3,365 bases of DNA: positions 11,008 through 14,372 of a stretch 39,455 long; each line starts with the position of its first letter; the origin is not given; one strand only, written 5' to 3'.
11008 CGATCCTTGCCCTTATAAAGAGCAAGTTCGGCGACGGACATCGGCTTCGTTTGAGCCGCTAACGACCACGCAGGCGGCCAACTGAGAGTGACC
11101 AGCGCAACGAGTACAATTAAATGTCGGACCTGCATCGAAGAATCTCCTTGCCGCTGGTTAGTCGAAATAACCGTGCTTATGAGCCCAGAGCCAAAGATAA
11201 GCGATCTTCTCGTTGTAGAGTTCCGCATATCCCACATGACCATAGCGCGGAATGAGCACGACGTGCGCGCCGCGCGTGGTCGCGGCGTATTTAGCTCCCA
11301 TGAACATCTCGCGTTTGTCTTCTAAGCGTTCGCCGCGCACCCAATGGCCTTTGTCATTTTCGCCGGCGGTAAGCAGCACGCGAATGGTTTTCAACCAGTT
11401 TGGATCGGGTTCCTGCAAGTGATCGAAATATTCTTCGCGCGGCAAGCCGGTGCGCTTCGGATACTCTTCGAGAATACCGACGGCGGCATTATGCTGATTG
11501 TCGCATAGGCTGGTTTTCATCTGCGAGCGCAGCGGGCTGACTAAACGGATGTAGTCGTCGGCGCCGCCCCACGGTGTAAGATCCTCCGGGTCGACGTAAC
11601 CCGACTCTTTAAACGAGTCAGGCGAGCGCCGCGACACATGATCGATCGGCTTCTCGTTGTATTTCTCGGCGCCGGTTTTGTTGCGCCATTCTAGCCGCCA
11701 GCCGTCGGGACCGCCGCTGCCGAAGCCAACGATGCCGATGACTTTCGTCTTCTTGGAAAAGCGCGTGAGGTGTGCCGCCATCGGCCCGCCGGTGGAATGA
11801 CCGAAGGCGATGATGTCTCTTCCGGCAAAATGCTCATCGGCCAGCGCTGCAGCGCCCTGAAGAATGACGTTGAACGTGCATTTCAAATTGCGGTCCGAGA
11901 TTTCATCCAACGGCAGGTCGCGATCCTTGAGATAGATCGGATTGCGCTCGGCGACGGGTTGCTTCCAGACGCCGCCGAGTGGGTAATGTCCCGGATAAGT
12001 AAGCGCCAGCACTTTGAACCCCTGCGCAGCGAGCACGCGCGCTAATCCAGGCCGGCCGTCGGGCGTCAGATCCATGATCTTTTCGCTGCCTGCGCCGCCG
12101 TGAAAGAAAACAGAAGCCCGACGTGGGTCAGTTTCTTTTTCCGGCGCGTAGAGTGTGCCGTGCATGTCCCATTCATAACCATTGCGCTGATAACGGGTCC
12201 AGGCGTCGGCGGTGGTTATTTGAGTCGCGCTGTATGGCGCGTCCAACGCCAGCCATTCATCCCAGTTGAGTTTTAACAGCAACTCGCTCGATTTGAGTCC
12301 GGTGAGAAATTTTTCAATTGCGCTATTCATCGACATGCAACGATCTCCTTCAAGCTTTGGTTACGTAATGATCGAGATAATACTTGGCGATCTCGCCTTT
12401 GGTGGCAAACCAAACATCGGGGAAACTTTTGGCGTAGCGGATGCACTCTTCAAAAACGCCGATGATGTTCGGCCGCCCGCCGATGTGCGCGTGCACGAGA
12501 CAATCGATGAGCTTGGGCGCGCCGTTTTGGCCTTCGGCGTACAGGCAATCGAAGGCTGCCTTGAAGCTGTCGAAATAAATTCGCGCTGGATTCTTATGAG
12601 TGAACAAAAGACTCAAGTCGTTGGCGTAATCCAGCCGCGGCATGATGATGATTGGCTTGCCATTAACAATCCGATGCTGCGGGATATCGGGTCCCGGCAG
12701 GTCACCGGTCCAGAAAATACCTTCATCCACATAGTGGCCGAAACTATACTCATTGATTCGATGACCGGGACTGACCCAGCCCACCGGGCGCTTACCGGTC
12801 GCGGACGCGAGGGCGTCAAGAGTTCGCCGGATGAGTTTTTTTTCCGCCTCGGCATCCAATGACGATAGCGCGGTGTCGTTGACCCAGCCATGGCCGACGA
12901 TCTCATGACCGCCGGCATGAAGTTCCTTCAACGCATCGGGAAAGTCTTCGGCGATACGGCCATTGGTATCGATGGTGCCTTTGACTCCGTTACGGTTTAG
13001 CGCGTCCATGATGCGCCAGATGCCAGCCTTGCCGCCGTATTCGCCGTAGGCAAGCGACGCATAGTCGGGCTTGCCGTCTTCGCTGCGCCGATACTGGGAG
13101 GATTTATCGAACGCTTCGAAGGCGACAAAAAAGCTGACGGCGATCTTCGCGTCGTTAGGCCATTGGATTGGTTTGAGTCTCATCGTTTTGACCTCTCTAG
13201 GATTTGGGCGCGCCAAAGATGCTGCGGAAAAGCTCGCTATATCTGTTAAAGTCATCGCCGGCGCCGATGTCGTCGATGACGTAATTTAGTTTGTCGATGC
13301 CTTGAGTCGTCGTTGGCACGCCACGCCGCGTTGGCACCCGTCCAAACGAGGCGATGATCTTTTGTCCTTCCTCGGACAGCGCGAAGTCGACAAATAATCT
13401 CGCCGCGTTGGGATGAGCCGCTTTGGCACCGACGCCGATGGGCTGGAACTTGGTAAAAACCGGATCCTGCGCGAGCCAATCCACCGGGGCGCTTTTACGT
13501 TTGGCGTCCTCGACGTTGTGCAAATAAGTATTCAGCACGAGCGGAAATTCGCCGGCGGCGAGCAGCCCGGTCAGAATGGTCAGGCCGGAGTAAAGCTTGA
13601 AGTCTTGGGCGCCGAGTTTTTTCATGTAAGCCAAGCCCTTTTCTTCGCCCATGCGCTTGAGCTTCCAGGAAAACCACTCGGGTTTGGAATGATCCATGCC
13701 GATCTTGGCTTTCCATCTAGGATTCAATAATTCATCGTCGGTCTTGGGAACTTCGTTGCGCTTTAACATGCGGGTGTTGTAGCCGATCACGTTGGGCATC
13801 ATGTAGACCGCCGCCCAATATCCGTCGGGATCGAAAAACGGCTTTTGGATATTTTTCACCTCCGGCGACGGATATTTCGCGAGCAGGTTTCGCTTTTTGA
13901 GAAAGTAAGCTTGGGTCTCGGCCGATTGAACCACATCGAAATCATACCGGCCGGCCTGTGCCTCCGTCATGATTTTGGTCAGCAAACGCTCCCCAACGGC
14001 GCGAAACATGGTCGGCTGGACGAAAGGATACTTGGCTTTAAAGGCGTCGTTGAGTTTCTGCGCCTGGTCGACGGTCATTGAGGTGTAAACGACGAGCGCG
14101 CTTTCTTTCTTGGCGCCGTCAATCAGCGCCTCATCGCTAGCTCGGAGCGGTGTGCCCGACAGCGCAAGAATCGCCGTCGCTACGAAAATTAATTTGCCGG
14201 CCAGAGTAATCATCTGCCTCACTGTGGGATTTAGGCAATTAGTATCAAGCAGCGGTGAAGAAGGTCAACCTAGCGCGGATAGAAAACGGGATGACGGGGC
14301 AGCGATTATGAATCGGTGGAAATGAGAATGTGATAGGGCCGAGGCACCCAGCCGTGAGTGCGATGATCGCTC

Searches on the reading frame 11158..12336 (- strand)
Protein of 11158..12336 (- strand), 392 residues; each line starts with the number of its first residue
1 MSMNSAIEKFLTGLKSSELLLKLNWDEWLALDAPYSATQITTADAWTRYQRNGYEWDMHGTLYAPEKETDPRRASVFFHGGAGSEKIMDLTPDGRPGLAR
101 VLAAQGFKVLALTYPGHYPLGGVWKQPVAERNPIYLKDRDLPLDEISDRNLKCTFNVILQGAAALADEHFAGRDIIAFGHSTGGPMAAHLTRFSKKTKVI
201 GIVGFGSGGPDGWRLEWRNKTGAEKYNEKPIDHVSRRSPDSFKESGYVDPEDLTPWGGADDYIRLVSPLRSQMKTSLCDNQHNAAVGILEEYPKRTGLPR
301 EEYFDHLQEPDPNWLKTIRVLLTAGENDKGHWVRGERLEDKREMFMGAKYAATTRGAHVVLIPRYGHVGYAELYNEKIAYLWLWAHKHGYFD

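Call 3: search_protein_families(library=pfam, proteins=[window:11158-12336:-], max_evalue=0.01)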
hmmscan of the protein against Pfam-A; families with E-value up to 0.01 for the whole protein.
window:11158-12336:- (392 aa): 1 family
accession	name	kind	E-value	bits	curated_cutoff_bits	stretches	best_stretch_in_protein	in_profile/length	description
PF12697.13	Abhydrolase_6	-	7.9e-09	36.9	26.3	1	76-370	2-207/217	Alpha/beta hydrolase family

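Call 4: search_protein_families(library=ncbifam, proteins=[window:11158-12336:-], max_evalue=0.01)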
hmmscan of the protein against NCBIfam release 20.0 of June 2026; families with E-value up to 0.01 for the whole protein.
window:11158-12336:- (392 aa): 1 family
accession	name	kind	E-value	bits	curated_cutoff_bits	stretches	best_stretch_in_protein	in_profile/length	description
NF047580.1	BPSS1187_fam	subfamily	0.0026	17.3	125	0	165-208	102-142/244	BPSS1187 family protein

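Call 84: search_solved_structures(query=window:11158-12336:-, max_evalue=0.01)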
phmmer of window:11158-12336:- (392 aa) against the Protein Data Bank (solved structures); distinct sequences matched with E-value up to 0.01: 0.

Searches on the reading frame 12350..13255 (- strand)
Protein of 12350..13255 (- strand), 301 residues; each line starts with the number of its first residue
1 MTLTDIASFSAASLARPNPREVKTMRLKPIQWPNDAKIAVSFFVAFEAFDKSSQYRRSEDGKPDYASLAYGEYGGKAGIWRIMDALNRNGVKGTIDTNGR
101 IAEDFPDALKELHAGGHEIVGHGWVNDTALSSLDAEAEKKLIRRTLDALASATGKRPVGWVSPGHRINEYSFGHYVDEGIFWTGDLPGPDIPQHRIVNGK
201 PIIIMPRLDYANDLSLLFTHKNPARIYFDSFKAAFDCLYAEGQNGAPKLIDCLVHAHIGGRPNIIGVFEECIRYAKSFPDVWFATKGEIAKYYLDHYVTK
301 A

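Call 3: search_protein_families(library=pfam, proteins=[window:12350-13255:-], max_evalue=0.01)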
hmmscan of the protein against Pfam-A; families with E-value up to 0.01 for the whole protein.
window:12350-13255:- (301 aa): 1 family
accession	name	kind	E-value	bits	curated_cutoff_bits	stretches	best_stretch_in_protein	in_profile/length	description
PF01522.26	Polysacc_deac_1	-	8.4e-12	45.6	23.1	1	76-170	18-111/124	Polysaccharide deacetylase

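Call 4: search_protein_families(library=ncbifam, proteins=[window:12350-13255:-], max_evalue=0.01)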
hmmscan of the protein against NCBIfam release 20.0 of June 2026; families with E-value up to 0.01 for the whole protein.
window:12350-13255:- (301 aa): 8 families
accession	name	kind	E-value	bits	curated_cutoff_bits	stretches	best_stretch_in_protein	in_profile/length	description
TIGR03212.1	uraD_N-term-dom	equivalog_domain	8e-35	120.3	424.6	1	72-297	72-295/297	allantoinase PuuE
TIGR03006.1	pepcterm_polyde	equivalog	2.4e-09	36.7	276.2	1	79-170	36-126/272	XrtA system polysaccharide deacetylase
TIGR02764.1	spore_ybaN_pdaB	equivalog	9.9e-07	28.7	237.4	1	76-164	18-105/191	polysaccharide deacetylase family sporulation protein PdaB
NF045821.1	PgAcgDacpgdA1_Bac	equivalog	5.9e-06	25.3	400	1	81-169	105-192/282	peptidoglycan-N-acetylglucosamine deacetylase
NF045820.1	PgAcgDacpgdA_Strep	equivalog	0.00018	20.4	800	1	78-155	282-358/463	peptidoglycan-N-acetylglucosamine deacetylase PgdA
TIGR04243.1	nodulat_NodB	equivalog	0.0036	16.8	240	1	81-157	19-94/197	chitooligosaccharide deacetylase NodB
TIGR02884.1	spore_pdaA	equivalog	0.0064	16.2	298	1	80-164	53-136/224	delta-lactam-biosynthetic de-N-acetylase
TIGR02873.1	spore_ylxY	hypoth_equivalog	0.0098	15.1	391.5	0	75-163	96-182/268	probable sporulation protein, polysaccharide deacetylase family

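Call 85: search_solved_structures(query=window:12350-13255:-, max_evalue=0.001)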
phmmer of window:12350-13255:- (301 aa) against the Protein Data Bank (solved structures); distinct sequences matched with E-value up to 0.001: 5.
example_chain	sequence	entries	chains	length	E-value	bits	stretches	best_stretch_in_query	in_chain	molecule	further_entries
3cl6_A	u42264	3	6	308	1.7e-29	106.3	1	32-293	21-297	Puue allantoinase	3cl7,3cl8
1z7a_A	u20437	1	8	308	1.8e-29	106.3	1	31-293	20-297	conserved hypothetical protein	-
3s6o_A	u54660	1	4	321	4.7e-25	91.8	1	20-297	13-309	Polysaccharide deacetylase family protein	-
3rxz_A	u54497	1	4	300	2.7e-17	66.3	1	27-293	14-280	Polysaccharide deacetylase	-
3qbu_A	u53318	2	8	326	2.7e-11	46.6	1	57-168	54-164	Putative uncharacterized protein | peptidoglycan deacetylase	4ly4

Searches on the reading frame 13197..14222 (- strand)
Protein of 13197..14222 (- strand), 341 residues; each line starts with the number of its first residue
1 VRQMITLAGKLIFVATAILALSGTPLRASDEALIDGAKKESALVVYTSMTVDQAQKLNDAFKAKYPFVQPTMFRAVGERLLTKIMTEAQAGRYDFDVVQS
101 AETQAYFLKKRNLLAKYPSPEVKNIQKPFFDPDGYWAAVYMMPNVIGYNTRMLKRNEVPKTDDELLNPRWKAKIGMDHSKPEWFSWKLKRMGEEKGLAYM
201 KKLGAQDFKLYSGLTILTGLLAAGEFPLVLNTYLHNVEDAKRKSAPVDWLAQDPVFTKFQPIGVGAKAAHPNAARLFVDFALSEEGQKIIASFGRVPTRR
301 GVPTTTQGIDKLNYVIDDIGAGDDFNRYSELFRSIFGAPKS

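Call 3: search_protein_families(library=pfam, proteins=[window:13197-14222:-], max_evalue=0.01)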
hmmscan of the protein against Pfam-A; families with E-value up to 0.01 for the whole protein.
window:13197-14222:- (341 aa): 3 families
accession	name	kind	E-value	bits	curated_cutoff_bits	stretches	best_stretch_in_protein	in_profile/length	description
PF13343.11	SBP_bac_6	-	9.6e-19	68.3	24.6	1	108-298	24-219/245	Bacterial extracellular solute-binding protein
PF01547.30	SBP_bac_1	-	1.6e-09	38.7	26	1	77-288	33-307/307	Bacterial extracellular solute-binding protein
PF13531.11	SBP_bac_11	-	1.5e-07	31.9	25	1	220-294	150-225/227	Bacterial extracellular solute-binding protein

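Call 4: search_protein_families(library=ncbifam, proteins=[window:13197-14222:-], max_evalue=0.01)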
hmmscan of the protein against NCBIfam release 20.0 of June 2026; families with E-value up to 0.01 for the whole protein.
window:13197-14222:- (341 aa): 5 families
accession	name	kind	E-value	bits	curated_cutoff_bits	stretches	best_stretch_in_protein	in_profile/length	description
TIGR03261.1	phnS2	equivalog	1.5e-20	73.6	392.75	1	36-311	17-300/334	putative 2-aminoethylphosphonate ABC transporter substrate-binding protein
NF011620.1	PRK15046.1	equivalog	4.2e-12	45.5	310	1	109-317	91-309/334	2-aminoethylphosphonate ABC transporter substrate-binding protein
TIGR03227.1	PhnS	equivalog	5e-08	32.2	395.3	1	27-307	18-309/360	2-aminoethylphosphonate ABC transporter substrate-binding protein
TIGR01254.1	sfuA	subfamily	0.0002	20.7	93.4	1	38-292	2-261/306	thiamine ABC transporter substrate-binding protein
TIGR03850.1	bind_CPR_0540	equivalog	0.00028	19.6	299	0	126-167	143-186/437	carbohydrate ABC transporter substrate-binding protein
